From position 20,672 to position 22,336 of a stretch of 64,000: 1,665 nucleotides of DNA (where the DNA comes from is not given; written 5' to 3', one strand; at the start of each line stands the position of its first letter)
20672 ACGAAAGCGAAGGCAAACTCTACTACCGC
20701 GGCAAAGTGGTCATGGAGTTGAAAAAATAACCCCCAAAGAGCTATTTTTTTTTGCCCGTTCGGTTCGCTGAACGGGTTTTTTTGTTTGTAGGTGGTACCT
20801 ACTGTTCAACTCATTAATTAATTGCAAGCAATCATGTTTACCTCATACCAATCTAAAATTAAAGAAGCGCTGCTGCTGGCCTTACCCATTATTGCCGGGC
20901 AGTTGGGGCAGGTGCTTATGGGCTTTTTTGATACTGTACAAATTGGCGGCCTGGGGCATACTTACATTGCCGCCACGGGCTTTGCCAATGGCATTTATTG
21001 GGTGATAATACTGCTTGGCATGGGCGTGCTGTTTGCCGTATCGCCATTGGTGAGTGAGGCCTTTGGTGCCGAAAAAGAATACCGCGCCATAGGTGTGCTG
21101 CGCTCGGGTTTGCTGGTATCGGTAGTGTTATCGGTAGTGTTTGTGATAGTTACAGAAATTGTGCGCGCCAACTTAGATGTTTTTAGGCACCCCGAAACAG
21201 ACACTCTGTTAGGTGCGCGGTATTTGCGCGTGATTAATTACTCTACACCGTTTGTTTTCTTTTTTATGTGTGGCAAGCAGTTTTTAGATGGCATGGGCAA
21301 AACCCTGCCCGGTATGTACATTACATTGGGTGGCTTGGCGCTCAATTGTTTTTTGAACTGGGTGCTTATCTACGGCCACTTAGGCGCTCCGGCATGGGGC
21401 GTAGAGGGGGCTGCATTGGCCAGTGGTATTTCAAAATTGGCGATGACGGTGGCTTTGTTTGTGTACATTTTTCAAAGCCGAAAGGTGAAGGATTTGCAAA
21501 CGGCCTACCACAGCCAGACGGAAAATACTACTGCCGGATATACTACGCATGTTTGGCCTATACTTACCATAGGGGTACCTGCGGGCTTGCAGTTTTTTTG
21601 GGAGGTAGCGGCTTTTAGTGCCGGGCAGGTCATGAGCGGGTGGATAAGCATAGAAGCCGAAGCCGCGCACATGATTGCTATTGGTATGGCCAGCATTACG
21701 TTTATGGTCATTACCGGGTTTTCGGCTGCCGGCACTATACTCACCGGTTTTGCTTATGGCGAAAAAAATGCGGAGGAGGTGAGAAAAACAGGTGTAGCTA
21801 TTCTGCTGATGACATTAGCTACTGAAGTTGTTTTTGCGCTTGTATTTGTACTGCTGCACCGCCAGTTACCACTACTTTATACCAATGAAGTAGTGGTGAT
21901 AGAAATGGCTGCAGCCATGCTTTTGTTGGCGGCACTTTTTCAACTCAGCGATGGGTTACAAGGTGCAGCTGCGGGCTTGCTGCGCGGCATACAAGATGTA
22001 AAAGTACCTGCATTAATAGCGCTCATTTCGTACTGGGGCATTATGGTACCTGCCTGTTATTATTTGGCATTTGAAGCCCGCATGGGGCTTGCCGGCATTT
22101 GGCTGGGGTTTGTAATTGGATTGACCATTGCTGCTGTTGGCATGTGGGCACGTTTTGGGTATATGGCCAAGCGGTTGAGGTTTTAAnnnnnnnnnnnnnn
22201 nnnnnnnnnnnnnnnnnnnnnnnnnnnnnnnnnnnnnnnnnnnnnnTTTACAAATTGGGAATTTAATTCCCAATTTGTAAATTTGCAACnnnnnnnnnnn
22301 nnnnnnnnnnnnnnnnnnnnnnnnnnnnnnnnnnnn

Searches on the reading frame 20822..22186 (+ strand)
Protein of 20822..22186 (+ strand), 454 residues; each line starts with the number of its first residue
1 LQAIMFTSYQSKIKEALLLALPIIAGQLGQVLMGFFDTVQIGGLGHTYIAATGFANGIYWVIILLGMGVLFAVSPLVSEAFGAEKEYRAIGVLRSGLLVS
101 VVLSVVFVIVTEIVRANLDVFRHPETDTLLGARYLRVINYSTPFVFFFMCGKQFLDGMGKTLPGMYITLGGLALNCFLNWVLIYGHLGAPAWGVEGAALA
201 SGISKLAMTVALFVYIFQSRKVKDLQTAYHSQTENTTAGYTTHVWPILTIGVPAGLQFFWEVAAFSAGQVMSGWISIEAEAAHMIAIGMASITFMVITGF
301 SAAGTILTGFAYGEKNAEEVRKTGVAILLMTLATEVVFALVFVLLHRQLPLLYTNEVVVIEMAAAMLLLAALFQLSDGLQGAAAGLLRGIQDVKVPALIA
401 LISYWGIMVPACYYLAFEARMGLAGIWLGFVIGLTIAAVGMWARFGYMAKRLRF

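Call 12: search_protein_families(library=pfam, proteins=[window:20822-22186:+], max_evalue=0.001)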
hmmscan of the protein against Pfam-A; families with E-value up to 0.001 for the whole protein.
window:20822-22186:+ (454 aa): 1 family
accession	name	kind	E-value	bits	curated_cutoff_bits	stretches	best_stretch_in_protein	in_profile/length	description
PF01554.23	MatE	-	1.8e-50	171.2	24.9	2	22-181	1-161/161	MatE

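Call 48: find_homologous_proteins(query=window:20822-22186:+, max_evalue=1e-50)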
Query window:20822-22186:+ (454 aa): 316 proteins with E <= 1e-50 among 8000 candidates; the best 120 are listed.
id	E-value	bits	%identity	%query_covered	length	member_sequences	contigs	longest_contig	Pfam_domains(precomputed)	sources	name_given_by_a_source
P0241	5.7e-284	960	99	99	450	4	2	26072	PF01554.24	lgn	-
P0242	4.2e-263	891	92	99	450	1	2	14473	PF01554.24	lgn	-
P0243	3.0e-249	845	87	99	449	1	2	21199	PF01554.24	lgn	-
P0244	8.1e-182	623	66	98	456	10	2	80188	PF01554.24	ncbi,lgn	-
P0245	1.6e-177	609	61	99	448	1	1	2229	PF01554.24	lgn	-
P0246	2.4e-177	609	63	99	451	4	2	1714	PF01554.24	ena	-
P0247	3.0e-177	608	62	99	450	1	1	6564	PF01554.24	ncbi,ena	-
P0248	2.3e-176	605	63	99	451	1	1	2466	PF01554.24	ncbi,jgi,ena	jgi:MATE family multidrug resistance protein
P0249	5.3e-176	604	62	98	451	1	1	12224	PF01554.24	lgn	-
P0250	1.2e-174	600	63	99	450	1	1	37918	PF01554.24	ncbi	-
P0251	1.2e-173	596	63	99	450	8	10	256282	PF01554.24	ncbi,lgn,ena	-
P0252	4.8e-173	594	61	99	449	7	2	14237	PF01554.24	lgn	-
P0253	7.6e-173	594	63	99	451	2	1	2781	PF01554.24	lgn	-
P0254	7.8e-173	594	61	99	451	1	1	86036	PF01554.24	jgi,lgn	-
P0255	1.2e-172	593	63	99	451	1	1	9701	PF01554.24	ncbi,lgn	ncbi:MAG: MATE family efflux transporter [Bacteroidota bacterium]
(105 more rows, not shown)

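Call 49: find_encoding_contigs(protein=P0241, flank=5000, max_places=3)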
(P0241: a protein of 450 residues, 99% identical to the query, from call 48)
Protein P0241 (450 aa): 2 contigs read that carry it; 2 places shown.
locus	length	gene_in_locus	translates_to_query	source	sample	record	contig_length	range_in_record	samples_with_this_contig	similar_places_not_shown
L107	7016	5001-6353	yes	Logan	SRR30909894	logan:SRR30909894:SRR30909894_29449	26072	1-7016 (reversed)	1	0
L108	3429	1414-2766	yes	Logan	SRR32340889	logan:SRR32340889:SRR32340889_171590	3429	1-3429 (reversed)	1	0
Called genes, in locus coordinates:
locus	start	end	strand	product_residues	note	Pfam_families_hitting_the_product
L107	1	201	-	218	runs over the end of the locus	-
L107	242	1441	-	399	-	-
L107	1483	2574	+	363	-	PF00793:DAHP_synth_1, PF01817:CM_2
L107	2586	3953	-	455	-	PF00289:Biotin_carb_N, PF02786:CPSase_L_D2, PF02222:ATP-grasp, PF07478:Dala_Dala_lig_C, PF02785:Biotin_carb_C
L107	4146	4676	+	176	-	PF02620:YceD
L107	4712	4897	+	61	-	PF01783:Ribosomal_L32p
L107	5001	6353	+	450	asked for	PF01554:MatE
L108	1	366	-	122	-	?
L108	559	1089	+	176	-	PF02620:YceD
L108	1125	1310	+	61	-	PF01783:Ribosomal_L32p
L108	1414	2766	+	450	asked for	PF01554:MatE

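Call 50: find_encoding_contigs(protein=P0242, flank=5000, max_places=3)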
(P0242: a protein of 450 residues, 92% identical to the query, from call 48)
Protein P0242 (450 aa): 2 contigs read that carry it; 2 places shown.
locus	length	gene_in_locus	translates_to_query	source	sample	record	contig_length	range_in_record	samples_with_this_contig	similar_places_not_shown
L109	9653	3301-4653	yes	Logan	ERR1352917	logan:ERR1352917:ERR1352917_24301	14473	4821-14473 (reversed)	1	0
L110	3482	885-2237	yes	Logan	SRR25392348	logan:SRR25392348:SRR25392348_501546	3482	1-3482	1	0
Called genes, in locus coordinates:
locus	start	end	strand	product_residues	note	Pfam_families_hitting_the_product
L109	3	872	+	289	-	?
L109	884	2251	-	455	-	PF00289:Biotin_carb_N, PF02222:ATP-grasp (weak), PF02786:CPSase_L_D2, PF07478:Dala_Dala_lig_C, PF02785:Biotin_carb_C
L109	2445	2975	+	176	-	PF02620:YceD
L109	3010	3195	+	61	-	PF01783:Ribosomal_L32p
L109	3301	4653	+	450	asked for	PF01554:MatE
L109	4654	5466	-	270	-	-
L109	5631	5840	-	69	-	PF09527:ATPase_gene1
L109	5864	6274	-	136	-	PF04519:Bactofilin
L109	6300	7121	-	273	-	PF01551:Peptidase_M23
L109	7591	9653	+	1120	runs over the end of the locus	PF08471:Ribonuc_red_2_N, PF02867:Ribonuc_red_lgC, PF12637:TSCPD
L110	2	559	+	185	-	?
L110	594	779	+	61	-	PF01783:Ribosomal_L32p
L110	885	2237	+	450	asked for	PF01554:MatE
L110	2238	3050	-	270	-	-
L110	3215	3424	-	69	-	PF09527:ATPase_gene1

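Call 51: find_encoding_contigs(protein=P0243, flank=5000, max_places=3)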
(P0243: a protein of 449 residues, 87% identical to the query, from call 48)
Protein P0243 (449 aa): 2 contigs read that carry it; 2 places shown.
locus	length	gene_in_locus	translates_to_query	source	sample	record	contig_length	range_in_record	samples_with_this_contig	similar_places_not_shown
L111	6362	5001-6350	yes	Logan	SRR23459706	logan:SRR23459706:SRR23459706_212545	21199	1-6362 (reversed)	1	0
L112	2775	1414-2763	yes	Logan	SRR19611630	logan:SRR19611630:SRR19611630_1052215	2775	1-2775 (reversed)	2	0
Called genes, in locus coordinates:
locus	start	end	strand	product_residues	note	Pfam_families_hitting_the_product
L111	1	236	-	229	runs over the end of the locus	-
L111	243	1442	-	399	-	-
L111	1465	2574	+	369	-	PF00793:DAHP_synth_1, PF01817:CM_2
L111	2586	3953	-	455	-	PF00289:Biotin_carb_N, PF02786:CPSase_L_D2, PF02222:ATP-grasp, PF07478:Dala_Dala_lig_C, PF02785:Biotin_carb_C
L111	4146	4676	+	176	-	PF02620:YceD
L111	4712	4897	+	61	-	PF01783:Ribosomal_L32p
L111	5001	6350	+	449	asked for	PF01554:MatE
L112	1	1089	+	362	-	?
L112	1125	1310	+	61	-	PF01783:Ribosomal_L32p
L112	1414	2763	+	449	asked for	PF01554:MatE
